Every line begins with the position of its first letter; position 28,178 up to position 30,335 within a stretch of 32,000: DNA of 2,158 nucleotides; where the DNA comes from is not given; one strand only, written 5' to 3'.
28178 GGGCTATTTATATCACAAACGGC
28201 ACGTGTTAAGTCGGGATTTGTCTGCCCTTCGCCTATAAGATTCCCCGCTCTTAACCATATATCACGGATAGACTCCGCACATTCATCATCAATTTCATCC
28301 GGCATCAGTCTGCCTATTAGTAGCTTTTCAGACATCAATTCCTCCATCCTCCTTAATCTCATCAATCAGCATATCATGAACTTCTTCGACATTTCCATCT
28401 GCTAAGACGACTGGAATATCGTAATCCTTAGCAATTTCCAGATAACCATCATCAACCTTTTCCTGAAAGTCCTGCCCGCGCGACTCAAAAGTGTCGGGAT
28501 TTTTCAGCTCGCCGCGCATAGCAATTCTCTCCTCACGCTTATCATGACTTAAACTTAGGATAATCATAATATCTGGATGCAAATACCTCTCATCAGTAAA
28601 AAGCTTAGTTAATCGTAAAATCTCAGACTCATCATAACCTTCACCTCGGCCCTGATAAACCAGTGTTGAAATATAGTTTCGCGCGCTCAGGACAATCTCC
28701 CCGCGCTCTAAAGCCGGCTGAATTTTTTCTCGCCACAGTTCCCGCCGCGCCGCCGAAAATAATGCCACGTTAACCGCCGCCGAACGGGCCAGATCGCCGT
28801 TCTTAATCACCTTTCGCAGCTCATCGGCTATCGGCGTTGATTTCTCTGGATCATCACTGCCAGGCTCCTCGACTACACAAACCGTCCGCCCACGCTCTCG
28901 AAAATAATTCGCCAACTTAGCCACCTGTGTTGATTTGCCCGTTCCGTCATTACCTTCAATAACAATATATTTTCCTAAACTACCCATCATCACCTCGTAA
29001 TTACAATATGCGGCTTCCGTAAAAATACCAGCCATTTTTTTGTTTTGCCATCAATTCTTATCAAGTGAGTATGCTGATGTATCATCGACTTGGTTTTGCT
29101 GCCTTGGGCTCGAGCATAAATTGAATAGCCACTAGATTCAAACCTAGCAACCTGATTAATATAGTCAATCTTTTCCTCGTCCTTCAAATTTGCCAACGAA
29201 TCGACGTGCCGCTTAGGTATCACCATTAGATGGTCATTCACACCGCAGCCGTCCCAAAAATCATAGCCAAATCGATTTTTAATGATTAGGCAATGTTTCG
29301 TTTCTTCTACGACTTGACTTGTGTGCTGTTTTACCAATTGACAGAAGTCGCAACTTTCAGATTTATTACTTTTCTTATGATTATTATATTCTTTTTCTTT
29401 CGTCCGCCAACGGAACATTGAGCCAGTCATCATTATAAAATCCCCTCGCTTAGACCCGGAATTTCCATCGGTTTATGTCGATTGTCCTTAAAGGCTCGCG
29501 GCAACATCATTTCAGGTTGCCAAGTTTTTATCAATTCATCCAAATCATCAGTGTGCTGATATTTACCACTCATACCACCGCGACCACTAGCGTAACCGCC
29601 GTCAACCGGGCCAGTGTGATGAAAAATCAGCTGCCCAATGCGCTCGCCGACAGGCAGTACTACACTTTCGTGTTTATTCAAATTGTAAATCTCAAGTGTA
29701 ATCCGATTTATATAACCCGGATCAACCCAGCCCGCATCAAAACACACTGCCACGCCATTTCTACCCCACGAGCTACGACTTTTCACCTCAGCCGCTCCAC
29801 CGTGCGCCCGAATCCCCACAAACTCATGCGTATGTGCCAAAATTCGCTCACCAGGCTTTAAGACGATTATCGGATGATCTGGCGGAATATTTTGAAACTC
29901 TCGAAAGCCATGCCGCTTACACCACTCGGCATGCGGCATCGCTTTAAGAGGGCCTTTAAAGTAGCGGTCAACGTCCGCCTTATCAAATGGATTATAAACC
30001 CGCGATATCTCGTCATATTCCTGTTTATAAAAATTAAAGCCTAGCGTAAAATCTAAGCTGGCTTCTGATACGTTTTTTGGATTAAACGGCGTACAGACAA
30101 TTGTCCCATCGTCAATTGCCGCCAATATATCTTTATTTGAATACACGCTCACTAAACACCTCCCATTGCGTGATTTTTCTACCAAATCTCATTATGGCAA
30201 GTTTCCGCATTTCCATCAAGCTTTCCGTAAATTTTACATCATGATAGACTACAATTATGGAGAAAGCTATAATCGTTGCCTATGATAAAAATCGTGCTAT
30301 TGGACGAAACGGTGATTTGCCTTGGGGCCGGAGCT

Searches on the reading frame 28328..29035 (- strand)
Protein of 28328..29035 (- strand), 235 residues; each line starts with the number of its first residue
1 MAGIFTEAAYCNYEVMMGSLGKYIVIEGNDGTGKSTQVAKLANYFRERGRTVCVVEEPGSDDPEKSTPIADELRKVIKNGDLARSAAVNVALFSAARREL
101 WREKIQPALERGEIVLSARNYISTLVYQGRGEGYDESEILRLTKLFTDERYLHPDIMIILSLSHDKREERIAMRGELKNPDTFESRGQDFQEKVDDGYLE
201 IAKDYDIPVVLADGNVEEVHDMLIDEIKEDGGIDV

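Call 70: search_protein_families(library=pfam, proteins=[window:28328-29035:-], max_evalue=0.01)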
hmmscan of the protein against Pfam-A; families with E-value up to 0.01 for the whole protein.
window:28328-29035:- (235 aa): 11 families
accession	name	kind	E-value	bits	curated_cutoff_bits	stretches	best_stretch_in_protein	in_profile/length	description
PF02223.23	Thymidylate_kin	-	4e-36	124.9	27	1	26-222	1-184/185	Thymidylate kinase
PF13521.12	AAA_28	-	5.1e-05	24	27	1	24-170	2-131/164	AAA domain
PF00448.28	SRP54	-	0.0001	22.5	22.7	1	23-55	3-35/196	SRP54-type protein, GTPase domain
PF13191.12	AAA_16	-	0.00032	21.7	32.6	1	16-110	20-103/167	AAA ATPase domain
PF20720.3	nSTAND3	-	0.001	19.2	27.2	1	22-58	18-54/155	Novel STAND NTPase 3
PF01656.29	CbiA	-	0.0032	17.9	25.4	1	24-56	2-34/125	CobQ/CobB/MinD/ParA nucleotide binding domain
PF03308.22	MeaB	-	0.0034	16.9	23.1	1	24-56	36-68/273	Methylmalonyl Co-A mutase-associated GTPase MeaB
PF25199.1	nSTAND_NTPase5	-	0.0041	17.4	34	0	22-66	42-87/145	Novel STAND NTPase 5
PF01712.25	dNK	-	0.0061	16.8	27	0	24-216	1-182/203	Deoxynucleoside kinase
PF13604.12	AAA_30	-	0.0075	16.5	27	0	18-54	15-51/191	AAA domain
PF13401.12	AAA_22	-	0.0084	16.9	27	0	23-65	7-49/130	AAA domain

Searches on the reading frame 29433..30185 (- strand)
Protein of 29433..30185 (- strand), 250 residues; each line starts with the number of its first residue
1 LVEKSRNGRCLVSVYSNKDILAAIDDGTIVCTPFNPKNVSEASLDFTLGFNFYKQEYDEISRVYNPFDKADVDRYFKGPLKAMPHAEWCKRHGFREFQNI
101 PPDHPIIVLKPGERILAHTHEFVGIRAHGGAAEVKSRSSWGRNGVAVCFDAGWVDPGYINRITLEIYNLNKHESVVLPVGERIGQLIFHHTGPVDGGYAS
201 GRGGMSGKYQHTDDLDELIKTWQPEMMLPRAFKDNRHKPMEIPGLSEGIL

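Call 70: search_protein_families(library=pfam, proteins=[window:29433-30185:-], max_evalue=0.01)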
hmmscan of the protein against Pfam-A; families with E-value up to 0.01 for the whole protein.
window:29433-30185:- (250 aa): 2 families
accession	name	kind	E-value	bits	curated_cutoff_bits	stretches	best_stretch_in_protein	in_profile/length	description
PF22769.1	DCD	-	8e-33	114.1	27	1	15-190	2-152/153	dCTP deaminase-like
PF00692.24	dUTPase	-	4.7e-05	23.6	22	1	108-190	25-103/129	dUTPase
